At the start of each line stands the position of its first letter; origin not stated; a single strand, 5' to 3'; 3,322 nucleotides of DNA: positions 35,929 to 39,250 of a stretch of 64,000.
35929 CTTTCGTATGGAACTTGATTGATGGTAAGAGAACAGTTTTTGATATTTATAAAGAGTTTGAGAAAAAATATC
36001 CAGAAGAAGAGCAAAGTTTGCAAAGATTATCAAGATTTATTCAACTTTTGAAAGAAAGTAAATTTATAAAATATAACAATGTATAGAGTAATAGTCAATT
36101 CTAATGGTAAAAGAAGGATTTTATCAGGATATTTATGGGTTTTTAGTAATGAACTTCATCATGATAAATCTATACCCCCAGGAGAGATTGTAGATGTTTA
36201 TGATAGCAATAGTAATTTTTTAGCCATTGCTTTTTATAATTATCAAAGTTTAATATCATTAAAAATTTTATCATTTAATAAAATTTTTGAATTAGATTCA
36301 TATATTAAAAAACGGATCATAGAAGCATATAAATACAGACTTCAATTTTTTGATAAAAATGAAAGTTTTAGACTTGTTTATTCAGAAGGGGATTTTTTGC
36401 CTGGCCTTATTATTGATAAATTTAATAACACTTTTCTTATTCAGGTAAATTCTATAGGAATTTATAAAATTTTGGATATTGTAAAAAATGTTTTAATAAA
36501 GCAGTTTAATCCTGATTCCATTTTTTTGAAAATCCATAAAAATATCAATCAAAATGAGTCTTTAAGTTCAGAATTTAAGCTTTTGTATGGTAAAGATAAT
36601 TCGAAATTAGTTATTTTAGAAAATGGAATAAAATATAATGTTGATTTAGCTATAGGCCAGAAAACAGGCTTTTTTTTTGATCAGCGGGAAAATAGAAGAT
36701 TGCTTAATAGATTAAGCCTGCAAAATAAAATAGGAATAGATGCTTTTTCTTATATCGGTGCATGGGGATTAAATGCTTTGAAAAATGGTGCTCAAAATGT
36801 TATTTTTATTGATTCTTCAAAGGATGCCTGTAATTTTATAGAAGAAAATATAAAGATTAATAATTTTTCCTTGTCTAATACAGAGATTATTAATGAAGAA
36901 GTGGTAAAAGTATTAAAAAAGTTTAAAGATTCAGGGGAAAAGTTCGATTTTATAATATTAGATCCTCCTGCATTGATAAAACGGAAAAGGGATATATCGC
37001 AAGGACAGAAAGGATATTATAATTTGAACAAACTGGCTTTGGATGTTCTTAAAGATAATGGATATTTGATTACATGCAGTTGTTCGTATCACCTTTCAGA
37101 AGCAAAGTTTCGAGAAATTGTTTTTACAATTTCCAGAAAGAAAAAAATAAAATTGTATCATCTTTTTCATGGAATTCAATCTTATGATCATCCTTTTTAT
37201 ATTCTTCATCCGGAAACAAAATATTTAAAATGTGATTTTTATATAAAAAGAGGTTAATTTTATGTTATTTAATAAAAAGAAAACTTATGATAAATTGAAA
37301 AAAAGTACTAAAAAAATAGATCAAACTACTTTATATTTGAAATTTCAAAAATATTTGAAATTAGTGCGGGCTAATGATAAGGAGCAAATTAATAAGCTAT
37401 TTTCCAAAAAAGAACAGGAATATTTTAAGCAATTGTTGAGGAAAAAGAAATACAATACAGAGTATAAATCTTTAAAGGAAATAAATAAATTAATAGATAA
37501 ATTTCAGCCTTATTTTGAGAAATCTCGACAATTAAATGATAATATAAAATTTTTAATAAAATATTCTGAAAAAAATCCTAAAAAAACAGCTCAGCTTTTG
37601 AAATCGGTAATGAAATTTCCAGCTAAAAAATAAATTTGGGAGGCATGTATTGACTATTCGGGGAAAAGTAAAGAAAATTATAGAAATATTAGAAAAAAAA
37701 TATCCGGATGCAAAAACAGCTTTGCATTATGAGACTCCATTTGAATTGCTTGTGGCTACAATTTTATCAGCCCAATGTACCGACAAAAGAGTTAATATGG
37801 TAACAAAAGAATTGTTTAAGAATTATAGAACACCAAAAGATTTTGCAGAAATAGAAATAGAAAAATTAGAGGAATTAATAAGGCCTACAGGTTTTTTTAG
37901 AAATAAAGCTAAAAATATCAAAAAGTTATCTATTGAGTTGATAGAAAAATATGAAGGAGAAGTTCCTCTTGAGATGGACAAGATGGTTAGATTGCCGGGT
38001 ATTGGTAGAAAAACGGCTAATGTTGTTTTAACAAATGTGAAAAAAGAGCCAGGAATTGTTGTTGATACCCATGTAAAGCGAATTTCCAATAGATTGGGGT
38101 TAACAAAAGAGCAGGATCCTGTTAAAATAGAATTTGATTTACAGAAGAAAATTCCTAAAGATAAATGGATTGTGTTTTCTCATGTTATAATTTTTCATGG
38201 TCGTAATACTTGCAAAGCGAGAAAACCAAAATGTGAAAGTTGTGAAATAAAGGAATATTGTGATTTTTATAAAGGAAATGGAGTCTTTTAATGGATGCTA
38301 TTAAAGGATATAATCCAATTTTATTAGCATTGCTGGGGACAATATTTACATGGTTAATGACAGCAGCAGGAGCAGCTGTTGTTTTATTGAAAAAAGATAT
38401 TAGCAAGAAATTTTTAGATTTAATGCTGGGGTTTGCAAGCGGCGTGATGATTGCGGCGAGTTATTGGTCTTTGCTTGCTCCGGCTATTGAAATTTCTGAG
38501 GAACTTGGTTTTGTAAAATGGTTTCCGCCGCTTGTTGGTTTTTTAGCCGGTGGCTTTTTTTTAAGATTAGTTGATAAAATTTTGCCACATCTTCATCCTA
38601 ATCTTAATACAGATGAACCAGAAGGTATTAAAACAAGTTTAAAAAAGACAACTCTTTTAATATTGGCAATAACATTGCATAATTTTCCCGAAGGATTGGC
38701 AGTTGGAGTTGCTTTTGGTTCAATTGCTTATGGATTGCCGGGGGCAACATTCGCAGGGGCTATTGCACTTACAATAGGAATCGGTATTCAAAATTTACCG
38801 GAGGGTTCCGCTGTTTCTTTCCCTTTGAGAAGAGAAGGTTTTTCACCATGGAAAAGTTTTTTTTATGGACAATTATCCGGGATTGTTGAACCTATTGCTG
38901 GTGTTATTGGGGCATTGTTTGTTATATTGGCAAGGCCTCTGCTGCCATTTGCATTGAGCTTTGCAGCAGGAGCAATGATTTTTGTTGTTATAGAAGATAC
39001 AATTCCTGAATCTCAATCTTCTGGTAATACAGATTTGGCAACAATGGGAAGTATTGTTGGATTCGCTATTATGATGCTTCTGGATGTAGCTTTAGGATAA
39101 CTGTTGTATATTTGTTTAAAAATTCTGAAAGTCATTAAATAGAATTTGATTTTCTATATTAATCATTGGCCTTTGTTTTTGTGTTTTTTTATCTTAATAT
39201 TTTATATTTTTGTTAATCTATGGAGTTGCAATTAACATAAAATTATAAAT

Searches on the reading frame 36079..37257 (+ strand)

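Call 42: search_protein_families(library=pfam, proteins=[window:36079-37257:+], max_evalue=0.00001)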
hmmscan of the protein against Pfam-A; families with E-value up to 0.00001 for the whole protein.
window:36079-37257:+ (392 aa): 5 families
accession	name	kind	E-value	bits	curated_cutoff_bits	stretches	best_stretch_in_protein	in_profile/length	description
PF10672.15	Methyltrans_SAM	-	1.2e-19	71.1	27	1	165-336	74-240/286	S-adenosylmethionine-dependent methyltransferase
PF17785.7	PUA_3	-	1.6e-19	69.9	22.6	1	4-66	1-64/64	PUA-like domain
PF03602.21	Cons_hypoth95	-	1.5e-11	44.7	24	1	214-297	40-122/182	Conserved hypothetical protein 95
PF02475.24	TRM5-TYW2_MTfase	-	1.2e-06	29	28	1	180-276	4-97/164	TRM5/TYW2 methyltransferase domain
PF01189.24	Methyltr_RsmB-F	-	2.8e-06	27.6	27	0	234-362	29-165/199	16S rRNA methyltransferase RsmB/F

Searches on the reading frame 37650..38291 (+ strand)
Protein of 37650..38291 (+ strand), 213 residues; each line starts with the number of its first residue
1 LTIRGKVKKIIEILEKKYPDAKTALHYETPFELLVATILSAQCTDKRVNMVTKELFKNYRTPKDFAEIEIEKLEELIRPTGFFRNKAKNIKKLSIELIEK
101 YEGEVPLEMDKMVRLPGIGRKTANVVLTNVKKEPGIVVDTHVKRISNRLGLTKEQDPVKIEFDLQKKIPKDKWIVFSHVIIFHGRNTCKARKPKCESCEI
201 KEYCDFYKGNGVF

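Call 43: search_protein_families(library=pfam, proteins=[window:37650-38291:+], max_evalue=0.00001)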
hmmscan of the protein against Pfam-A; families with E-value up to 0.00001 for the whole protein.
window:37650-38291:+ (213 aa): 2 families
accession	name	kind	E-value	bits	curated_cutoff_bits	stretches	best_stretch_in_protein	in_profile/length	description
PF00730.31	HhH-GPD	-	1.3e-30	106.4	26.2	1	35-170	1-108/108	HhH-GPD superfamily base excision DNA repair protein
PF10576.14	EndIII_4Fe-2S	-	9.6e-06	26.2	20.5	0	188-204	1-17/17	Iron-sulfur binding domain of endonuclease III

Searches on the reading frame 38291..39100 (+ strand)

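Call 43: search_protein_families(library=pfam, proteins=[window:38291-39100:+], max_evalue=0.00001)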
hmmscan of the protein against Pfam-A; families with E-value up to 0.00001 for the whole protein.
window:38291-39100:+ (269 aa): 1 family
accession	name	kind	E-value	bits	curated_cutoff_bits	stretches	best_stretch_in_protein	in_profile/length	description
PF02535.28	Zip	-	1.1e-22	81.2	35.1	2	120-264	178-322/323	ZIP Zinc transporter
